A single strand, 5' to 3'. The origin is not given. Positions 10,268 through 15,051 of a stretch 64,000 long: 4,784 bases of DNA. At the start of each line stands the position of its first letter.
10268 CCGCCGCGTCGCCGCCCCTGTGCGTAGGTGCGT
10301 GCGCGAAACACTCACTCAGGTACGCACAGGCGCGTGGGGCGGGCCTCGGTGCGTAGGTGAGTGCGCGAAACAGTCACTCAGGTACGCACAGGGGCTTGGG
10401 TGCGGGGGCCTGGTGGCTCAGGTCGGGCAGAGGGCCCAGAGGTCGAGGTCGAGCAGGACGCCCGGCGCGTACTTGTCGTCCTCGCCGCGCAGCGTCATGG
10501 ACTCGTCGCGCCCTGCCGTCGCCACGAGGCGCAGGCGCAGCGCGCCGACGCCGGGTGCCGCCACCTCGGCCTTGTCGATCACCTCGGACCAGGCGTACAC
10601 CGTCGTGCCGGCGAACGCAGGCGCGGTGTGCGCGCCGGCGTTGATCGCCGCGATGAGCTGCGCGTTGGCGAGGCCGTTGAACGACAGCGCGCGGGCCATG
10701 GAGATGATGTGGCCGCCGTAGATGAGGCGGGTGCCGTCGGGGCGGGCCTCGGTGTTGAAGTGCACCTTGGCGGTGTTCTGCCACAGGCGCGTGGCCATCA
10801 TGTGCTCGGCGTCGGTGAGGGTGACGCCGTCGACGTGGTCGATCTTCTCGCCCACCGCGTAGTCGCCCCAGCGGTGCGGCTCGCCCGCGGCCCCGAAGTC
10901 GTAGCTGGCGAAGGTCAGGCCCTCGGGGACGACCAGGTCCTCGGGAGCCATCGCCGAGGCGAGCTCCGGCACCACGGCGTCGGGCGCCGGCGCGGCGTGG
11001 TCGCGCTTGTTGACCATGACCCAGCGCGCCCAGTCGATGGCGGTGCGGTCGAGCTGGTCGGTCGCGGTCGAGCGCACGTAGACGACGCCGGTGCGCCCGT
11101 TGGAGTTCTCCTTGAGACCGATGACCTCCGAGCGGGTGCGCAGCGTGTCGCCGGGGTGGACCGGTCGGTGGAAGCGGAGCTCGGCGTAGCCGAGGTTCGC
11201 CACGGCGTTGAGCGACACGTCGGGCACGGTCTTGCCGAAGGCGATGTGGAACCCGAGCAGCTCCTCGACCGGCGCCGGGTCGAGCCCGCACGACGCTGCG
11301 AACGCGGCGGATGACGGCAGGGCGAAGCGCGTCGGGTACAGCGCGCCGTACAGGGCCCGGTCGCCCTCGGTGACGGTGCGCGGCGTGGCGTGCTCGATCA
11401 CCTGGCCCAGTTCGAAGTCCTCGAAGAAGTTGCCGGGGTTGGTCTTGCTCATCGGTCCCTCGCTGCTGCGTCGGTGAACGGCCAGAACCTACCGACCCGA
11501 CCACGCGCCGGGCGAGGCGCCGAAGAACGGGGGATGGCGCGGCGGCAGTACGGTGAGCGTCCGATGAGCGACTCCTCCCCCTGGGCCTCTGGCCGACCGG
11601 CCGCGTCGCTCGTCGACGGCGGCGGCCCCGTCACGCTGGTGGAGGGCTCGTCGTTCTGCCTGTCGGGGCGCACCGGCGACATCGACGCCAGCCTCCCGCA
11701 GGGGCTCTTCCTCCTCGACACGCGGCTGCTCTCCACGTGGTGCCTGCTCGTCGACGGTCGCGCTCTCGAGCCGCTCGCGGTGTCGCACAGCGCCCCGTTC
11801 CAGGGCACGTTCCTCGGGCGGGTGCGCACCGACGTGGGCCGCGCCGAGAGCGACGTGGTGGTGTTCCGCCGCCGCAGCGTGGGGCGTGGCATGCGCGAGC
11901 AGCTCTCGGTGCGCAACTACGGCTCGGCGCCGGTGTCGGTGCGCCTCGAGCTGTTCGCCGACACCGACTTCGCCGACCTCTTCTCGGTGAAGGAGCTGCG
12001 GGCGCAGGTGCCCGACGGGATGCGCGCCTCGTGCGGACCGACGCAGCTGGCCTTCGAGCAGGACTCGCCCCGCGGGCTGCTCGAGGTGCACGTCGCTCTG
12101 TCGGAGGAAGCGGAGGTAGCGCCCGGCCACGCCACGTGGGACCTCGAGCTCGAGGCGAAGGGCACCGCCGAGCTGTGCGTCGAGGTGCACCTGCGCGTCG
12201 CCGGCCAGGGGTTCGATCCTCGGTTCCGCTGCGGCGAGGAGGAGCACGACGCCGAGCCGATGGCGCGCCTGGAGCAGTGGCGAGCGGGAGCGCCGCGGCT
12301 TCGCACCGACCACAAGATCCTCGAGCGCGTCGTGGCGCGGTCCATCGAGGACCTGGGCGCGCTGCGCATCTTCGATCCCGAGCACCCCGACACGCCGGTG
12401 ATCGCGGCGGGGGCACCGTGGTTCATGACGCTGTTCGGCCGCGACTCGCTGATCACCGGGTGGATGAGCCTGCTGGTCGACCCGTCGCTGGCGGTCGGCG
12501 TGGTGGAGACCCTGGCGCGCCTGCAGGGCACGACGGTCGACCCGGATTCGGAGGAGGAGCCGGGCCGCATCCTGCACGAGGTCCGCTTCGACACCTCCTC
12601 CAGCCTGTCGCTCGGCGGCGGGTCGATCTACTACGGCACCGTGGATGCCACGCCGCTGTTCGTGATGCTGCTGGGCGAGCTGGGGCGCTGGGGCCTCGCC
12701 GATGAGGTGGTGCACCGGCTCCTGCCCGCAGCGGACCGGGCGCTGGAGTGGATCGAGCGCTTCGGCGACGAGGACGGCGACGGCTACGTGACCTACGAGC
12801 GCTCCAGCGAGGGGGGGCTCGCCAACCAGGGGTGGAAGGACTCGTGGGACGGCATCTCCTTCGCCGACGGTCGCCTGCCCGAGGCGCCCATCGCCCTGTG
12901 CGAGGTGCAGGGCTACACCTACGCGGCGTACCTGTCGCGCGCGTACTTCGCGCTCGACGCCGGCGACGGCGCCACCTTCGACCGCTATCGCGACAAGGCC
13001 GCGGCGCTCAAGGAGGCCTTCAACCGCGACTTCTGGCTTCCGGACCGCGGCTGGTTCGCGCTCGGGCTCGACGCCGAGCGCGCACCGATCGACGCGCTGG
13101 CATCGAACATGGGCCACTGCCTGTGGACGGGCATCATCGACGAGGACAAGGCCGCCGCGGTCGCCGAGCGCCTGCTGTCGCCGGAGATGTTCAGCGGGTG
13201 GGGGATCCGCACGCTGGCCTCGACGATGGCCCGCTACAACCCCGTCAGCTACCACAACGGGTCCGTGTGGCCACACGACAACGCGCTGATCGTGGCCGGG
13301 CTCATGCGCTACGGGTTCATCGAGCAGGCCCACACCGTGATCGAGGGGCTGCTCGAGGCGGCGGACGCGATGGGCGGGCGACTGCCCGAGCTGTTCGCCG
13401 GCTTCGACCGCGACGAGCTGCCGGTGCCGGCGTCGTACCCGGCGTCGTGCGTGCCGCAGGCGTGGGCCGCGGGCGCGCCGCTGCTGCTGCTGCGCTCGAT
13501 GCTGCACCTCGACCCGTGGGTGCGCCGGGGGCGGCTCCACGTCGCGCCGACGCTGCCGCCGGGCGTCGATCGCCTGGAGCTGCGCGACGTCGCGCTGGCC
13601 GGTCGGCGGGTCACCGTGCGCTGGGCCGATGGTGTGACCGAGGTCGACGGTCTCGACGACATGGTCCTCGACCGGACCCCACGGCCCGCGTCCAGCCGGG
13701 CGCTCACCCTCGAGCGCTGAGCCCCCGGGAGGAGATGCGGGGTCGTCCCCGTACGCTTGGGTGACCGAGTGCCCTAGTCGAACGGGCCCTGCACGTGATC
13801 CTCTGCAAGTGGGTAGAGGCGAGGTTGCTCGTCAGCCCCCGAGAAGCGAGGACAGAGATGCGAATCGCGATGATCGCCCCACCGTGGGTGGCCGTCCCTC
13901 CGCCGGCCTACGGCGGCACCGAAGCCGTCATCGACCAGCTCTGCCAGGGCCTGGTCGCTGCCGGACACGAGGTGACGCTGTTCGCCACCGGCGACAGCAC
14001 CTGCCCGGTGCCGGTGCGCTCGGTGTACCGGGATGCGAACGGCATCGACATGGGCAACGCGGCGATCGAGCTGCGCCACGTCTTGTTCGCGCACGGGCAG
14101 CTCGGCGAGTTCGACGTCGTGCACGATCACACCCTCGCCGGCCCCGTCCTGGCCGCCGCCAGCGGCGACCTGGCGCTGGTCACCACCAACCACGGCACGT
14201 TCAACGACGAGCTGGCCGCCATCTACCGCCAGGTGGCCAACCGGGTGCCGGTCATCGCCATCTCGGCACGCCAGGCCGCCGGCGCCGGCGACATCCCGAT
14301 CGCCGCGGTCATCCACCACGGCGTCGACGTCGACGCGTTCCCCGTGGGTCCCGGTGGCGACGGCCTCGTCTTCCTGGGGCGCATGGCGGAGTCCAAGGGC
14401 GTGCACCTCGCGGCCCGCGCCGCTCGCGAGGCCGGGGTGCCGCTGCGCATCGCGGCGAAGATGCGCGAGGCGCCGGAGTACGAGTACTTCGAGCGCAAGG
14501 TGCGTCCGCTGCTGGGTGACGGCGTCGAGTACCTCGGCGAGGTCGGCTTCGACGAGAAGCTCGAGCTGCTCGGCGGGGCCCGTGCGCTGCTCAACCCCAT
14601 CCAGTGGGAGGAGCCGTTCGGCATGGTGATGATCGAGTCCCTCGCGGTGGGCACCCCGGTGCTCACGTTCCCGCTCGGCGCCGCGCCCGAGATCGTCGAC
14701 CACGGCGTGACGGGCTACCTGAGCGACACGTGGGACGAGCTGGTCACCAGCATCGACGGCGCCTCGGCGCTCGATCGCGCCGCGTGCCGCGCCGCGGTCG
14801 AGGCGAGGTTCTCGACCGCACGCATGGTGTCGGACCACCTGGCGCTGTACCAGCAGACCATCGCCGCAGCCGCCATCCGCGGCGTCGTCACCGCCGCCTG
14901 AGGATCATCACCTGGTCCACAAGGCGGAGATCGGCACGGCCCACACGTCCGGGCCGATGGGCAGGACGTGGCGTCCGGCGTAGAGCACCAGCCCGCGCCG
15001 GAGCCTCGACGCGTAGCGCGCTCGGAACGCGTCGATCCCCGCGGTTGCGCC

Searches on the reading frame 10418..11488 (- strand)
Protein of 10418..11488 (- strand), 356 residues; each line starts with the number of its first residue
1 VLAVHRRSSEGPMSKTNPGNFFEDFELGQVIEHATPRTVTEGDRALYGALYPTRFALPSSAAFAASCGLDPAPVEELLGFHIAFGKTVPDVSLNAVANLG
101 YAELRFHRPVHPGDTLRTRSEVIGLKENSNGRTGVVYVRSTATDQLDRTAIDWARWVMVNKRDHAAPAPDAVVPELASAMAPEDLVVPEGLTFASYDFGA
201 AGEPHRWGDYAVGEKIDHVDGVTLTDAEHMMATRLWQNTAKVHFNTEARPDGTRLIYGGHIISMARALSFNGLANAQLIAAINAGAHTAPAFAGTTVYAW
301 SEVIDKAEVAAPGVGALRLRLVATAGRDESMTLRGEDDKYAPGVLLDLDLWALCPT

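Call 11: search_protein_families(library=pfam, proteins=[window:10418-11488:-], max_evalue=0.001)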
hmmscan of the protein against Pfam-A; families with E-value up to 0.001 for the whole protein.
window:10418-11488:- (356 aa): 3 families
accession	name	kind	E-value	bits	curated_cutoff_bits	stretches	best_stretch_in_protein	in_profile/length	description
PF19315.5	MC_hydratase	-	2.1e-16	60.4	26.5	1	17-325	19-336/353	Mesaconyl-CoA hydratase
PF01575.25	MaoC_dehydratas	-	1.7e-10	41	27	1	27-140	6-119/123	MaoC like domain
PF13452.11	FAS1_DH_region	-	6.1e-05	23.6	22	1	90-149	69-128/132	FAS1-like, dehydratase domain region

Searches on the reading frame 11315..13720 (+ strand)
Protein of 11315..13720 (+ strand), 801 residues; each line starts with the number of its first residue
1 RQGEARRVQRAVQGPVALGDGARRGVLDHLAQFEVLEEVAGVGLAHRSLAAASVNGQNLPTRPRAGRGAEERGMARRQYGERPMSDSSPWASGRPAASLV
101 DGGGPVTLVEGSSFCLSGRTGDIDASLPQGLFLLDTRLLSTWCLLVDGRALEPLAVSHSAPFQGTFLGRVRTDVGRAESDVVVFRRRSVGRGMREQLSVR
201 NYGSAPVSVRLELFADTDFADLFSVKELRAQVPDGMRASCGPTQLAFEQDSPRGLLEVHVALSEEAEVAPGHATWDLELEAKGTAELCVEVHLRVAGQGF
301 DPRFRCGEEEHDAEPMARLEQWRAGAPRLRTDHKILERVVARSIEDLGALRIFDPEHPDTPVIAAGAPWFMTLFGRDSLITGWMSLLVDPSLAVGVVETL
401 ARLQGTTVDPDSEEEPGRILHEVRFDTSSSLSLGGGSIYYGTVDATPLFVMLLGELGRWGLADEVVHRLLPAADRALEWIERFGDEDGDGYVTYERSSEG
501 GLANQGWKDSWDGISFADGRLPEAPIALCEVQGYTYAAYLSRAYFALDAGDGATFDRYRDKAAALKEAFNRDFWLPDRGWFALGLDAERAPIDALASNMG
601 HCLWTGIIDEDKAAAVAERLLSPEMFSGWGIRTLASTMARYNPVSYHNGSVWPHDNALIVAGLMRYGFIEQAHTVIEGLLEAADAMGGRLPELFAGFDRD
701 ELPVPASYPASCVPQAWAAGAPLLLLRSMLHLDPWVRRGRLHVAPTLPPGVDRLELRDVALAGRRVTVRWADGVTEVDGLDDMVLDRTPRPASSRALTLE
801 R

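Call 11: search_protein_families(library=pfam, proteins=[window:11315-13720:+], max_evalue=0.001)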
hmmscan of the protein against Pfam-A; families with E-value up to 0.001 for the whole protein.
window:11315-13720:+ (801 aa): 4 families
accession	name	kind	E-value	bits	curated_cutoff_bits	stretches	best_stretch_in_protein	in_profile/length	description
PF14742.11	GDE_N_bis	-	1.2e-37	130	22.1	1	108-289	1-193/194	N-terminal domain of (some) glycogen debranching enzymes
PF22422.2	MGH1-like_GH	-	1.3e-16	61.6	27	1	465-683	115-328/356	Mannosylglycerate hydrolase MGH1-like glycoside hydrolase domain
PF06202.20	GDE_C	-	4.1e-08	33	21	1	529-720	163-363/367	Amylo-alpha-1,6-glucosidase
PF03633.20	Glyco_hydro_65C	-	0.00032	20.8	22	1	736-777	3-43/62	Glycosyl hydrolase family 65, C-terminal domain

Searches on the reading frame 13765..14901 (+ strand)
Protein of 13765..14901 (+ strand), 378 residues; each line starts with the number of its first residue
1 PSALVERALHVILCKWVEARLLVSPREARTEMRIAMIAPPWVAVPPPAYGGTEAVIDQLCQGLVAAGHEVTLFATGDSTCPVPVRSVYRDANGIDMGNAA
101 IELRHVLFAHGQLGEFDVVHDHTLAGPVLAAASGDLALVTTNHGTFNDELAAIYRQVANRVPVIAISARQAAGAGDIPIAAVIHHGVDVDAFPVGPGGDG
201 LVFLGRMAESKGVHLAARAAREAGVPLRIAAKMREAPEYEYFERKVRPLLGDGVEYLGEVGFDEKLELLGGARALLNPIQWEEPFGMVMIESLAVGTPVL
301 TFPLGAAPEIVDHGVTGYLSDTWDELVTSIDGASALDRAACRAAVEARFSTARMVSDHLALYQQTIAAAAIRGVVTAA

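Call 10: search_protein_families(library=pfam, proteins=[window:13765-14901:+], max_evalue=0.001)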
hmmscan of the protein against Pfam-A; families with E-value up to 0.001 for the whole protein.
window:13765-14901:+ (378 aa): 5 families
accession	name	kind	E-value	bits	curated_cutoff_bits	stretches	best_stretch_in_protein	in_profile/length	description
PF13692.12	Glyco_trans_1_4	-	3.6e-18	66.6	27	1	201-327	4-133/142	Glycosyl transferases group 1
PF00534.26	Glycos_transf_1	-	8.3e-17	61.7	26.4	1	201-330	18-152/172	Glycosyl transferases group 1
PF13439.12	Glyco_transf_4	-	1.9e-14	54.5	28.5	1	49-190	1-169/170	Glycosyltransferase Family 4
PF13579.12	Glyco_trans_4_4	-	4.2e-07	30.9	29.7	1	50-146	1-105/158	Glycosyl transferase 4-like domain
PF20706.3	GT4-conflict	-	0.00014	21.5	26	0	198-300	197-309/385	Family 4 Glycosyltransferase in conflict systems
